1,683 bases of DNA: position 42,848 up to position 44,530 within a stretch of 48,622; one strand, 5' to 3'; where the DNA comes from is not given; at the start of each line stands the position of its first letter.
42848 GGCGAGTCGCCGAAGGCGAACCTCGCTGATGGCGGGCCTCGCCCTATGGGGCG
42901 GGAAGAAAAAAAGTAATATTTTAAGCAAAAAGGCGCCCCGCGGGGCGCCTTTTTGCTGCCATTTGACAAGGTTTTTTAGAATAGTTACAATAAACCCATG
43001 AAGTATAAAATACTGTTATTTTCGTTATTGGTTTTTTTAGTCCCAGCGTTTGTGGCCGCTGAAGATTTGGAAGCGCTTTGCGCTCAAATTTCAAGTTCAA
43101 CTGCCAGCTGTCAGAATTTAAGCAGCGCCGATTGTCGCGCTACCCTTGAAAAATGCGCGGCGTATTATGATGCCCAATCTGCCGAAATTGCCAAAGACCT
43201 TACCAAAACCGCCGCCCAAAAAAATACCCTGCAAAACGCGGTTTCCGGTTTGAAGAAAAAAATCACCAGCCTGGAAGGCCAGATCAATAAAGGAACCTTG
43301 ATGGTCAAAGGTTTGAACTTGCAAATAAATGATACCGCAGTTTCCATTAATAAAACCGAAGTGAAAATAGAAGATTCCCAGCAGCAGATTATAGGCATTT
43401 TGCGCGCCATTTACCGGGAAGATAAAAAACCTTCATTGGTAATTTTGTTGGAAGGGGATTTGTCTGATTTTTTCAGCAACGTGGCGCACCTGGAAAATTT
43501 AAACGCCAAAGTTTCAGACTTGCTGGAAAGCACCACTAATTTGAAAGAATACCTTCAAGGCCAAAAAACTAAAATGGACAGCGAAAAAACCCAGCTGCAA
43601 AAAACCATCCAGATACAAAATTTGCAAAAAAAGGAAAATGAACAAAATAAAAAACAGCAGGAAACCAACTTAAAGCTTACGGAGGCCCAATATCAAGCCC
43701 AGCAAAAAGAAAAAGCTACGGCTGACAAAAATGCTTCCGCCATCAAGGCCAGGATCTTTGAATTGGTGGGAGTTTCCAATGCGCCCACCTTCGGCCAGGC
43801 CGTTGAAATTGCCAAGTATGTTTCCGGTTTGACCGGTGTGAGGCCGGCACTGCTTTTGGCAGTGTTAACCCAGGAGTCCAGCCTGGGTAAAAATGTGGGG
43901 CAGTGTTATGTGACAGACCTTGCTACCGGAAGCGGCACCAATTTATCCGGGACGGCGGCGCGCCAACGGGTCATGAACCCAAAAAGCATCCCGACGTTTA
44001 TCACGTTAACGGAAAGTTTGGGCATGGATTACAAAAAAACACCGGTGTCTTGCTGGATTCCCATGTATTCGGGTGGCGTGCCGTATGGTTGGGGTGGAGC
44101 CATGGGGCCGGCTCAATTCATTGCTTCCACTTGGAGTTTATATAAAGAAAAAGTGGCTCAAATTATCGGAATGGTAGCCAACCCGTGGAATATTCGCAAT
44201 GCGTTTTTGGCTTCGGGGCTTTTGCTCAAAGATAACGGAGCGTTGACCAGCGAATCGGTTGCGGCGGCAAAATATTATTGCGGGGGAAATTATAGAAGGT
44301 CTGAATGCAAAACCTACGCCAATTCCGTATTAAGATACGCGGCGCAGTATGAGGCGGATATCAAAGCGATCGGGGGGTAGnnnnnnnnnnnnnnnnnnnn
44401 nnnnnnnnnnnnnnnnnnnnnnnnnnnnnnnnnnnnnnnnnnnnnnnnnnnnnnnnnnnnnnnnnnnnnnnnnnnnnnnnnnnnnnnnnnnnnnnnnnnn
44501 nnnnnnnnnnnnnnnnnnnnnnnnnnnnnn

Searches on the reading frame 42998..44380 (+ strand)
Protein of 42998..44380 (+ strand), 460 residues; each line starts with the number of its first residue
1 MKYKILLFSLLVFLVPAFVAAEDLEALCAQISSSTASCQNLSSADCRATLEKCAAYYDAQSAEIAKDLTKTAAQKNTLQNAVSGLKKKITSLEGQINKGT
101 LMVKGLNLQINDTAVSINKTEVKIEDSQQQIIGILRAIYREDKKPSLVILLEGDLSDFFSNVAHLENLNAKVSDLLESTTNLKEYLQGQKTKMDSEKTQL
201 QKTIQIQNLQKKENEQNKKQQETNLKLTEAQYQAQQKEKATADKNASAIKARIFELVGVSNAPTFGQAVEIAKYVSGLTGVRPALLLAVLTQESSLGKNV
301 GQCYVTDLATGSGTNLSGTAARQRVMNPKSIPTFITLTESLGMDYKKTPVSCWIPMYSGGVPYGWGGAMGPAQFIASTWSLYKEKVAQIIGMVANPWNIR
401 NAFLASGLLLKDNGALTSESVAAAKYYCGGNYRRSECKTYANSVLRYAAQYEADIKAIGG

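Call 18: search_protein_families(library=ncbifam, proteins=[window:42998-44380:+], max_evalue=0.001)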
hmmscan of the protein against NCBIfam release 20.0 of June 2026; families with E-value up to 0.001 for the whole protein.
window:42998-44380:+ (460 aa): 3 families
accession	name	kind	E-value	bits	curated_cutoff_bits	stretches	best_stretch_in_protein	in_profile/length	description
TIGR02169.1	SMC_prok_A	equivalog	1.8e-07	29.3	729.4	1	44-213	847-1019/1165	chromosome segregation protein SMC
NF008644.1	PRK11637.1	equivalog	4.6e-05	22.6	270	1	62-253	14-206/385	murein hydrolase activator EnvC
NF049873.2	cytotoxin_MakE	exception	0.0004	19.5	360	1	162-263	109-208/352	alpha-pore-forming cytotoxin subunit MakE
